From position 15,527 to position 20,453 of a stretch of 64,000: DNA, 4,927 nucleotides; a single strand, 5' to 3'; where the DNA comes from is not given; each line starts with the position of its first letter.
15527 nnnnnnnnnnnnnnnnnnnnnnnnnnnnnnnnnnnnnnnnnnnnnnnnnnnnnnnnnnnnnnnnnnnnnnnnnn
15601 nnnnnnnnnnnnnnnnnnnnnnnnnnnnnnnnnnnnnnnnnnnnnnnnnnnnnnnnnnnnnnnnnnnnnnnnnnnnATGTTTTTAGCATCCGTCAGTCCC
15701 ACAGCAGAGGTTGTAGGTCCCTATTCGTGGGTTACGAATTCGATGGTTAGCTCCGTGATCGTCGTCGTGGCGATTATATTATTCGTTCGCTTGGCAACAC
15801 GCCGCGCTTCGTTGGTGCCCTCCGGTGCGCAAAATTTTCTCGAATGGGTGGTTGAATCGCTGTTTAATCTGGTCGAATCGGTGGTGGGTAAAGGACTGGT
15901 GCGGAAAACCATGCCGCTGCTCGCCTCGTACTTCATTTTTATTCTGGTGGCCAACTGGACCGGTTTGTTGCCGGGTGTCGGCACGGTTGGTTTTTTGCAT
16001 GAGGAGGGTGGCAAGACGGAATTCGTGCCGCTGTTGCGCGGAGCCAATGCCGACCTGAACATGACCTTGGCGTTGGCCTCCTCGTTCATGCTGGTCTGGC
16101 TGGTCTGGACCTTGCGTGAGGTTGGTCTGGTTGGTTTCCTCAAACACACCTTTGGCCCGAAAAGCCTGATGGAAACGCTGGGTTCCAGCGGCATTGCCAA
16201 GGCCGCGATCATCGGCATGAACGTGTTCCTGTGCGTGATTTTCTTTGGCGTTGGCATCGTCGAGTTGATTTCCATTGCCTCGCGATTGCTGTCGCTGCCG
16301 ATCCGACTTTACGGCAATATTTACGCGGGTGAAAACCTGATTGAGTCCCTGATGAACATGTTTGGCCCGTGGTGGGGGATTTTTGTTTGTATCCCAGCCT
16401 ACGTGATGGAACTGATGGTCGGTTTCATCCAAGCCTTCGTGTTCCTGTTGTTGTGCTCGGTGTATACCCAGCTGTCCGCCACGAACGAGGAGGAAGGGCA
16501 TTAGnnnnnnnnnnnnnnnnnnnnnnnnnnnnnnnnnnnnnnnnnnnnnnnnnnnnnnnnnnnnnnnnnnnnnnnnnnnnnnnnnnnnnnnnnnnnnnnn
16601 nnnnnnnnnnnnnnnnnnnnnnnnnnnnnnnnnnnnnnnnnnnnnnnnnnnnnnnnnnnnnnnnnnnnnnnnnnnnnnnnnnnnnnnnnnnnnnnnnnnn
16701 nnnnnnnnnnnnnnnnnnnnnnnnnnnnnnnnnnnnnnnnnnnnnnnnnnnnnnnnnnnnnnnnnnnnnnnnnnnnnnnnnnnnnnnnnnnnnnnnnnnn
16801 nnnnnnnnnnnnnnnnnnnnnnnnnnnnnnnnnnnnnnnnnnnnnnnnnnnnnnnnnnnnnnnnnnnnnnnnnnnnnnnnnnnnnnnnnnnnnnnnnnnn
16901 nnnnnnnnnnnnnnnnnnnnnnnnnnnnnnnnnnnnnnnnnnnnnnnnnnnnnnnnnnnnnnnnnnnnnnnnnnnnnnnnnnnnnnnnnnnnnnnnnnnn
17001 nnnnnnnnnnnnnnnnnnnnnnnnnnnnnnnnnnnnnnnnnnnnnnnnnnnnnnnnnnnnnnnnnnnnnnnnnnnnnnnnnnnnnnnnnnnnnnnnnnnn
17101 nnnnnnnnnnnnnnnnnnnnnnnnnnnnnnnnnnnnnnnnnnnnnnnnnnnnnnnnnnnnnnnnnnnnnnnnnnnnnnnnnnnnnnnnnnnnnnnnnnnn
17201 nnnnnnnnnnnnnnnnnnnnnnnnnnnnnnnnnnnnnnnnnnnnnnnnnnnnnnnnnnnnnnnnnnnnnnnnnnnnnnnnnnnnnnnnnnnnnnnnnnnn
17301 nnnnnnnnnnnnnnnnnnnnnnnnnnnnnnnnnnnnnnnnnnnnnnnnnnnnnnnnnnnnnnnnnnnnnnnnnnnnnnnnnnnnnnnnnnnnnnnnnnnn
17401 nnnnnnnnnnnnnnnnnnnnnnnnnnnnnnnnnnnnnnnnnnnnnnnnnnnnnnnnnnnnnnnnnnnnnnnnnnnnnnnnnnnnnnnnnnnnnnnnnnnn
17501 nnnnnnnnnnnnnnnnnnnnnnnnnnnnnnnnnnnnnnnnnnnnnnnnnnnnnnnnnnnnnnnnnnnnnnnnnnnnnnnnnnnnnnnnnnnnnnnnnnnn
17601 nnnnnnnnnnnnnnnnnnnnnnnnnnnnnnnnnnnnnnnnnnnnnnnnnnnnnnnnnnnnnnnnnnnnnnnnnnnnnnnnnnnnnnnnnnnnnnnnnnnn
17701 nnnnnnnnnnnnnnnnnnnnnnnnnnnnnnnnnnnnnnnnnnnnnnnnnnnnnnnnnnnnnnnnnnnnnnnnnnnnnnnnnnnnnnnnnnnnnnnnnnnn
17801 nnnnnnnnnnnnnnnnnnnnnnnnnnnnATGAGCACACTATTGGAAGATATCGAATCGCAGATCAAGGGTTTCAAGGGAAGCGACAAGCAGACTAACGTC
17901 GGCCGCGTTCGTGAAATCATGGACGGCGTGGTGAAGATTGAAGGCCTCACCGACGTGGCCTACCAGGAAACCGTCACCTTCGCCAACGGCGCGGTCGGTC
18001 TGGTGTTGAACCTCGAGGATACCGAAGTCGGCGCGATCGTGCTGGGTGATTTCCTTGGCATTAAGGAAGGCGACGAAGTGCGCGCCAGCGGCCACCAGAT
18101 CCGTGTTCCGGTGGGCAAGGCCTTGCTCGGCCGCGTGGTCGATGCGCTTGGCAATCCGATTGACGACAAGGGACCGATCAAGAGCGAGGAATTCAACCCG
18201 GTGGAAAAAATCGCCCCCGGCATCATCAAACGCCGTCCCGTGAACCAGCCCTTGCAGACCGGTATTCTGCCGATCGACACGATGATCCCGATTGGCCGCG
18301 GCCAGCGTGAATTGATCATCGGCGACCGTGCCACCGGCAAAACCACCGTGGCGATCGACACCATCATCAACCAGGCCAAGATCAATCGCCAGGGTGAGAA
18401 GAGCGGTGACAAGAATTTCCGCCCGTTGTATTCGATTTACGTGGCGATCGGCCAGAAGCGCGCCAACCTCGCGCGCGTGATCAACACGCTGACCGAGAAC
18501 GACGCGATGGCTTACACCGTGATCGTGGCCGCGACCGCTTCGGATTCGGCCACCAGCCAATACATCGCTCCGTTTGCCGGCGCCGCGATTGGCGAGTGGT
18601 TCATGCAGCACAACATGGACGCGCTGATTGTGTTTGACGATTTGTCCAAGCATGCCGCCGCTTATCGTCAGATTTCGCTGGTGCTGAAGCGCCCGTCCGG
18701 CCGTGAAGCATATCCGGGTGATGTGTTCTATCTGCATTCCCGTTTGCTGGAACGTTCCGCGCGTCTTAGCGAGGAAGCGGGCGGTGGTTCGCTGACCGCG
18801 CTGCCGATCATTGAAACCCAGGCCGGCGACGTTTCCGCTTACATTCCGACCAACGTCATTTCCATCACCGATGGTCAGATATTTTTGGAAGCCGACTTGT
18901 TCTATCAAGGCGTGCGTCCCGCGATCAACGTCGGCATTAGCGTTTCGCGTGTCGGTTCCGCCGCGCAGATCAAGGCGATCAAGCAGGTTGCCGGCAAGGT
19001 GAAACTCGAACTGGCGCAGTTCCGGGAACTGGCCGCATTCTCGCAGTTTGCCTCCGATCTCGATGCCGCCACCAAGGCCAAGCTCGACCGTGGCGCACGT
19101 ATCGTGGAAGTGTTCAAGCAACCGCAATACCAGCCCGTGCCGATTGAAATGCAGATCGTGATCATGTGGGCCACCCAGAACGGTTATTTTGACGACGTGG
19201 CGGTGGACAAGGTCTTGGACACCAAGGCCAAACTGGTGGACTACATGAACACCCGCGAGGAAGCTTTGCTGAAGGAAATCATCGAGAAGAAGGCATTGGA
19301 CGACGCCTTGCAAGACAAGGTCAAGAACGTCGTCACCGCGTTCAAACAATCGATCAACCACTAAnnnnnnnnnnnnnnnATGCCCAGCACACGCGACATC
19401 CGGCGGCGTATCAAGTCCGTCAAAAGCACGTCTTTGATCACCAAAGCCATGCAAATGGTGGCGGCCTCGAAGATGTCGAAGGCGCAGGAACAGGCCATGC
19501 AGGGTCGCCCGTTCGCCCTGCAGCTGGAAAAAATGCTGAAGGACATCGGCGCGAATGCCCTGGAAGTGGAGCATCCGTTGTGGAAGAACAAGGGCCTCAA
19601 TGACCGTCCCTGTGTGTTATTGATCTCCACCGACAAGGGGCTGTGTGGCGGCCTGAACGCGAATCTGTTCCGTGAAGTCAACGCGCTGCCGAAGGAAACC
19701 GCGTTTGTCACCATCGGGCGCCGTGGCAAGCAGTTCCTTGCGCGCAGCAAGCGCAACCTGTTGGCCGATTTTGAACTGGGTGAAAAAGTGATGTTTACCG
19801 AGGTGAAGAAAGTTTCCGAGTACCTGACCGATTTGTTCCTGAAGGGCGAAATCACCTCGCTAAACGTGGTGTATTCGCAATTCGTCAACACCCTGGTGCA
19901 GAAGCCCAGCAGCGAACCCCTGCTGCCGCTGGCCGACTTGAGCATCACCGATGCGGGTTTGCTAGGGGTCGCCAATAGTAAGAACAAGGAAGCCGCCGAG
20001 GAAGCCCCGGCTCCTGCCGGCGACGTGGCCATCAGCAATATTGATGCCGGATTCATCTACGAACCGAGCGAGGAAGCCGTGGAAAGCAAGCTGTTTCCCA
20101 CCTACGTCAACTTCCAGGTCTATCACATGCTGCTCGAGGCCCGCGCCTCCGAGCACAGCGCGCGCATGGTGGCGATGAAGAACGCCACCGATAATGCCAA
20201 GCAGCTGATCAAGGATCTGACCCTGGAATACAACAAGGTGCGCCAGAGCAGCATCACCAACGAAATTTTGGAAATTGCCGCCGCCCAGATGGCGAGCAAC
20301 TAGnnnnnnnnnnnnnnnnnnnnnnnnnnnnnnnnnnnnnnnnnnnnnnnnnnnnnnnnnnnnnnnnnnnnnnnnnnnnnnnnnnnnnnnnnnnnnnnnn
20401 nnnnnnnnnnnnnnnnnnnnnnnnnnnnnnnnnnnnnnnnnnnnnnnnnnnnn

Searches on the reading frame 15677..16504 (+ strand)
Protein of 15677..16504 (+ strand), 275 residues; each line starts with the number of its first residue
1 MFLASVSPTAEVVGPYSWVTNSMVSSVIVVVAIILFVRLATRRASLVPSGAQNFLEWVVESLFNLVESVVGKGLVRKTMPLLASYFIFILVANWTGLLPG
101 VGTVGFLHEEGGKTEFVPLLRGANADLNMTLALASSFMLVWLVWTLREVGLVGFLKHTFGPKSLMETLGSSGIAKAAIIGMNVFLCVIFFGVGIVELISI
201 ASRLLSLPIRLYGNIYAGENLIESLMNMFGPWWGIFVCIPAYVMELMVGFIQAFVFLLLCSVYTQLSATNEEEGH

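Call 43: search_protein_families(library=pfam, proteins=[window:15677-16504:+], max_evalue=0.0001)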
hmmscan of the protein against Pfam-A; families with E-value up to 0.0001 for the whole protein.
window:15677-16504:+ (275 aa): 1 family
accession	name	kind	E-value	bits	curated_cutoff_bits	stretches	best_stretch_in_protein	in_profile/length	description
PF00119.25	ATP-synt_A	-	2e-39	136.1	33.9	1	23-264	1-216/217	ATP synthase A chain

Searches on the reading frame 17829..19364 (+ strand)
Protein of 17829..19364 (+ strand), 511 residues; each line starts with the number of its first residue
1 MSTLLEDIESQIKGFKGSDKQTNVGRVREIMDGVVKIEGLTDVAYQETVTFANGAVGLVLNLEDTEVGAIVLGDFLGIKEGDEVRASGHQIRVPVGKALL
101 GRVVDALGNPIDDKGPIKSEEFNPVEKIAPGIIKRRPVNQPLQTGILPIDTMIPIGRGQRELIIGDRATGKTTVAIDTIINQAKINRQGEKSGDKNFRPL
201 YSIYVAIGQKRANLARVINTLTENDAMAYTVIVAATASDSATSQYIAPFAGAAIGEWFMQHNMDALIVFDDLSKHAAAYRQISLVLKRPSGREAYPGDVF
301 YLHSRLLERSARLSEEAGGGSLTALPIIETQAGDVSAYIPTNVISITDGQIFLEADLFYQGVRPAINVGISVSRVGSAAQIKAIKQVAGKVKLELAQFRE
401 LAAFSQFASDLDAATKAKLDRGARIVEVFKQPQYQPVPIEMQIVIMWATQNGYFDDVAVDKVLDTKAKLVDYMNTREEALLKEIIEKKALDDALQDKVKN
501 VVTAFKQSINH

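Call 105: search_protein_families(library=pfam, proteins=[window:17829-19364:+], max_evalue=0.00001)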
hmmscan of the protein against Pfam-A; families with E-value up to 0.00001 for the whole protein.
window:17829-19364:+ (511 aa): 3 families
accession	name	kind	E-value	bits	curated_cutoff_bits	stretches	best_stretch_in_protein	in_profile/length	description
PF00006.31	ATP-synt_ab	-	3e-75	252.9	29.5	1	145-373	1-213/213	ATP synthase alpha/beta family, nucleotide-binding domain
PF00306.32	ATP-synt_ab_C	-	4.9e-45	153.4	27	1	380-505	1-126/126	ATP synthase alpha/beta chain, C terminal domain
PF02874.29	ATP-synt_ab_N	-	1.7e-09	38.5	20.9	1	24-88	5-69/69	ATP synthase alpha/beta family, beta-barrel domain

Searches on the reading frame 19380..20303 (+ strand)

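Call 105: search_protein_families(library=pfam, proteins=[window:19380-20303:+], max_evalue=0.00001)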
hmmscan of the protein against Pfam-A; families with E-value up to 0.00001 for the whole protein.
window:19380-20303:+ (307 aa): 1 family
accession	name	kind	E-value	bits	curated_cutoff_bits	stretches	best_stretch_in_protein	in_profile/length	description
PF00231.24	ATP-synt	-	6.8e-88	295.5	39.9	1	3-303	1-282/285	ATP synthase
